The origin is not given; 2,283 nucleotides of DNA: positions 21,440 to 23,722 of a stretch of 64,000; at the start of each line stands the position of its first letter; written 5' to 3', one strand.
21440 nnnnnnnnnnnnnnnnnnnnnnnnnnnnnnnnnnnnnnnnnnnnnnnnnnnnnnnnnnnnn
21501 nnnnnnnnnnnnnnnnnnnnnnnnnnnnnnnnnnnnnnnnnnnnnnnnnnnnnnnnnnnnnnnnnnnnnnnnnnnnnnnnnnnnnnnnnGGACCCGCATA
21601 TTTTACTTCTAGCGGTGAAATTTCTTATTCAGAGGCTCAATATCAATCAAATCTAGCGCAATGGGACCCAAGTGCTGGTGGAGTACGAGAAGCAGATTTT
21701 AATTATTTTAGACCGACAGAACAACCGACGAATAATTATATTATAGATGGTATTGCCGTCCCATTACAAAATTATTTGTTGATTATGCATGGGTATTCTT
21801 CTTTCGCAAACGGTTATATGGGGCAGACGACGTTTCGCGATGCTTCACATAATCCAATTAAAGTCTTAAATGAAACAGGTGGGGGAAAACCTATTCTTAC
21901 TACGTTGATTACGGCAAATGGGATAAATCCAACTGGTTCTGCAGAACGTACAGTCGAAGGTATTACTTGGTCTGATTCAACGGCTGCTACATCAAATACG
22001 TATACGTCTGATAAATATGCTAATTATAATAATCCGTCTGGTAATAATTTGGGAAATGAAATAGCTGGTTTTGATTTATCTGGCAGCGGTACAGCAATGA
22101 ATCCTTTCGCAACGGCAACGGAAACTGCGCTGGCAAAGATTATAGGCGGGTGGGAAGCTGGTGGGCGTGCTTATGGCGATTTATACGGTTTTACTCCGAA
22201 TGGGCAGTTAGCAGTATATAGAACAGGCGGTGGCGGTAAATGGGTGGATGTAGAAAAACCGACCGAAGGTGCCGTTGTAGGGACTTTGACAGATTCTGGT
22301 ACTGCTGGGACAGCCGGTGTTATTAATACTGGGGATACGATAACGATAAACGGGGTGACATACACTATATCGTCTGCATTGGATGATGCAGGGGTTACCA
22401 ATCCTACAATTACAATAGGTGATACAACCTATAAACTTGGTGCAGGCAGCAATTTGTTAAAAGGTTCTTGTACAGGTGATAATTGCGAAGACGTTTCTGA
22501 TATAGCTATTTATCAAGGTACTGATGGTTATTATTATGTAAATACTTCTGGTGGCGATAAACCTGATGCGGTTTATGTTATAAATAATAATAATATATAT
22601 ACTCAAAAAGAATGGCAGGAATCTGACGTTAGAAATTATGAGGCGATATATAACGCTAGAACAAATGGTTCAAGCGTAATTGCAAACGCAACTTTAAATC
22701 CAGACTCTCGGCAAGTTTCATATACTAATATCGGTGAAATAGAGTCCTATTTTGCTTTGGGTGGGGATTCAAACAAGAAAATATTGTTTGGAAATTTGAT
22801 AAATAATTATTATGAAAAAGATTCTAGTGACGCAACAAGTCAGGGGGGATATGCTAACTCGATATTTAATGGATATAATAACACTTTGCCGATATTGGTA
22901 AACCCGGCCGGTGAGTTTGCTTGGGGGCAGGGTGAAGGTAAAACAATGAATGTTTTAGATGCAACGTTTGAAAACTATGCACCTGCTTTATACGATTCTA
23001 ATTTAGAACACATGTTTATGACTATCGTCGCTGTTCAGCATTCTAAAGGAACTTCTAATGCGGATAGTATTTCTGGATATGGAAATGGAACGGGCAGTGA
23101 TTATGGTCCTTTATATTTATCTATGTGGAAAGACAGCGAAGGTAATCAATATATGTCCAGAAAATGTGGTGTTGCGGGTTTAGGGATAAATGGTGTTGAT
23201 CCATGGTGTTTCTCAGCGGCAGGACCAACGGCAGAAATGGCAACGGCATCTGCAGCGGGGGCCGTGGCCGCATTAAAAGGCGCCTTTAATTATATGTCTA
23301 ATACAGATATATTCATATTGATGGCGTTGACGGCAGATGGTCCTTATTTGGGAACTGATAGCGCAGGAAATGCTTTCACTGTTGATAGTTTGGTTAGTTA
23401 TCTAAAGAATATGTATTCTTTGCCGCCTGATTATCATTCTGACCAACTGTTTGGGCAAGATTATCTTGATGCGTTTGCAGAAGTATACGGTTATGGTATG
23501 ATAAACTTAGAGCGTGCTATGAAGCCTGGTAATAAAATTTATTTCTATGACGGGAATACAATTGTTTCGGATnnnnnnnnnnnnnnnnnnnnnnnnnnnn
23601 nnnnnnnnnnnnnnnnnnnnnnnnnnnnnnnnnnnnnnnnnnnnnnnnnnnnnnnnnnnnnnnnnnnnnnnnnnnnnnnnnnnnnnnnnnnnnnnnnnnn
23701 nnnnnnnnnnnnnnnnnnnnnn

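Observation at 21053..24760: Ankyrin-fused, apparently catalytically dead subtilase with an outer-membrane-like C-terminus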

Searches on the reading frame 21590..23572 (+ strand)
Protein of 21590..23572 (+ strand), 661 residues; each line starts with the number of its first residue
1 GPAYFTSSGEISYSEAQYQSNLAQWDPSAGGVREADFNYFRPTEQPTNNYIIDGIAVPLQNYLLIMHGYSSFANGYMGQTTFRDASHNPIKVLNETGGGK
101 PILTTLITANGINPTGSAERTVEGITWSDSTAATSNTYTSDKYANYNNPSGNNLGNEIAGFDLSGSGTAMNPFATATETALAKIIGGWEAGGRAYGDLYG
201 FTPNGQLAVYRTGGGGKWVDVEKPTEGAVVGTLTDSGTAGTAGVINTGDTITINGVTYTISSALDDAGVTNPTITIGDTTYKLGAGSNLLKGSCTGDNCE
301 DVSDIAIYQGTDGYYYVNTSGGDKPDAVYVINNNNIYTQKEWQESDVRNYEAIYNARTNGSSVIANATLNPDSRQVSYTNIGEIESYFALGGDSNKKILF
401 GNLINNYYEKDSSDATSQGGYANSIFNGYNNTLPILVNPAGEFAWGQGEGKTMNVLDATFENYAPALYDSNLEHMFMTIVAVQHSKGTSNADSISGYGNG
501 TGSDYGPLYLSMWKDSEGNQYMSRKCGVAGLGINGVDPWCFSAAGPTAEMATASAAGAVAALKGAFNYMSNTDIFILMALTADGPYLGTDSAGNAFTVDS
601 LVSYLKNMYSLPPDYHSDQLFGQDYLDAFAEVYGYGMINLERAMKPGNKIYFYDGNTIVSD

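Call 71: predict_structure(alignment_id=A4)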
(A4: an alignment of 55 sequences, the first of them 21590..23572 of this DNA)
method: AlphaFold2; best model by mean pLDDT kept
length: 661 residues; sequences in the alignment: 55
mean_pLDDT: 88.2   pTM: 0.92
mean pLDDT of the five models: 88.2, 86.9, 86.9, 86.8, 84.6
residues with pLDDT >= 90: 392; 70-90: 218; 50-70: 47; < 50: 4
segments of 3 or more residues with pLDDT < 50: none
pLDDT, mean of each block of 10 residues (from residue 1): 59 79 85 86 90 86 78 83 83 81 97 91 89 90 94 89 95 93 85 79 94 94 93 76 83 91 66 86 85 84 89 94 94 94 95 93 95 94 94 92 96 90 95 95 95 96 94 96 83 67 77 91 97 91 95 96 90 92 88 84 92 93 96 95 76 60 55
secondary structure, 60 per line:
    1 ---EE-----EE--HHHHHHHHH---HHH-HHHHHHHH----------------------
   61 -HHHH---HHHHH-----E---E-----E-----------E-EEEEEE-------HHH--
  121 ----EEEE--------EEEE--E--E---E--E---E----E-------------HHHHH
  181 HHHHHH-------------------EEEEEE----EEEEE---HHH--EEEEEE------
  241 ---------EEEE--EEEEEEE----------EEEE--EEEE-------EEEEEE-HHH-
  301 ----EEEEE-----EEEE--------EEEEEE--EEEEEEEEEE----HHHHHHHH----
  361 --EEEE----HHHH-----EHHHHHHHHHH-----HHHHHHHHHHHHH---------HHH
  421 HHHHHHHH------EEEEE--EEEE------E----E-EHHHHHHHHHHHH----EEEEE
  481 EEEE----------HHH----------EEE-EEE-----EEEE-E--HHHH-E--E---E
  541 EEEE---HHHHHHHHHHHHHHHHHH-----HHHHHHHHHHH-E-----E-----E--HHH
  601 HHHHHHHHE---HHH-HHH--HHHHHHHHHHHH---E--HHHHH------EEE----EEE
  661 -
elements in order: H15-23 H31-38 H62-65 H69-73 E103-108 E125-128 E137-140 H176-186 E206-211 E216-220 E229-234 E250-253 E256-262 E273-276 E279-282 E290-295 E305-309 E315-318 E327-332 E335-344 H349-356 E363-366 H371-374 H381-390 H396-408 H418-428 E435-439 E442-445 H460-471 E476-484 E508-510 E512-514 E520-523 H528-531 E540-544 H548-565 H571-581 H598-608 H622-633 H640-644 E651-653 E658-660

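Call 73: fold_search(model_id=the predicted structure, library=pdb)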
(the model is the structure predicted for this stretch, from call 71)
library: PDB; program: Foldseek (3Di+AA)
matches with E <= 10: 348; with E <= 0.001: 5
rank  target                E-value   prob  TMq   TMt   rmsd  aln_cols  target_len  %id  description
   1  8axg_AAA              2.3e-05  1.00  0.23  0.27   8.8       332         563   16  Crystal structure of Fusobacterium nucleatum fusolisin protease (released 2023-09-13)
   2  8axg_DDD              2.6e-05  1.00  0.22  0.26   9.2       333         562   16  Crystal structure of Fusobacterium nucleatum fusolisin protease (released 2023-09-13)
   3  8axg_BBB              2.7e-05  1.00  0.24  0.27   8.6       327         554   16  Crystal structure of Fusobacterium nucleatum fusolisin protease (released 2023-09-13)
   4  8axg_CCC              2.9e-05  1.00  0.23  0.27   8.8       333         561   15  Crystal structure of Fusobacterium nucleatum fusolisin protease (released 2023-09-13)
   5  8e7f                  3.9e-04  1.00  0.21  0.22   9.0       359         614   14  Crystal structure of the autotransporter Ssp from Serratia marcescens. (released 2023-03-08)
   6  4hvl                  5.8e-03  0.98  0.28  0.46  12.8       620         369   10  Structure of a serine protease MycP1, an essential component of the type VII (ESX-1) secretion system (released 2013-05-08)
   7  4j94                  1.2e-02  0.94  0.26  0.42  12.9       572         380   11  Crystal structure of MycP1 from the ESX-1 type VII secretion system (released 2013-05-01)
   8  7np7_P1               1.3e-02  0.96  0.30  0.42  12.2       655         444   11  Structure of an intact ESX-5 inner membrane complex, Composite C1 model (released 2021-06-02)
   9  4kb5                  1.8e-02  0.89  0.27  0.43  12.9       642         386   11  Crystal structure of MycP1 from Mycobacterium smegmatis (released 2014-02-05)
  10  8ehe_A                2.4e-02  0.89  0.26  0.45  11.0       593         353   11  Structure of Tannerella forsythia potempin C in complex with mirolase (released 2022-12-21)
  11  1sbi                  3.4e-02  0.77  0.13  0.29   9.0       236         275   14  SUBTILISIN BPN' 8397 (E.C. 3.4.21.14) MUTANT (M50F, N76D, G169A, Q206C, N218S) (released 1995-12-07)
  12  4kpg                  3.8e-02  0.51  0.23  0.37  15.7       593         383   11  Crystal structure of MycP1 from the ESX-1 type VII secretion system (released 2013-05-22)
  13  1ndu                  4.0e-02  0.80  0.15  0.34  11.2       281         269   16  Bacillus lentus subtilisin variant S101G/V104N (released 2004-04-06)
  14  4kg7                  4.0e-02  0.66  0.16  0.26  11.2       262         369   11  Structure of MycP3 protease from the type VII (ESX-3) secretion system. (released 2013-06-19)
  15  1svn                  4.5e-02  0.87  0.16  0.36   8.5       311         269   15  SAVINASE (released 1996-10-14)
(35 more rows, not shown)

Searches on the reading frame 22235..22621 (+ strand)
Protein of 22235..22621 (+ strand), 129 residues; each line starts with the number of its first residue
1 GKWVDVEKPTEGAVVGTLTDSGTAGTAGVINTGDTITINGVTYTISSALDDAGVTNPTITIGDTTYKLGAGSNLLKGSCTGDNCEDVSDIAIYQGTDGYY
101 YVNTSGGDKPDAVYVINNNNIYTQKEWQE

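Call 78: search_solved_structures(query=window:22235-22621:+, max_evalue=10)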
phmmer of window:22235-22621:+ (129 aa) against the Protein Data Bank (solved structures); distinct sequences matched with E-value up to 10: 1.
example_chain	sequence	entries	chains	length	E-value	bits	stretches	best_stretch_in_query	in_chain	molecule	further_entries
9mz5_B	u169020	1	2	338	0.46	13.9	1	33-128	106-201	EatA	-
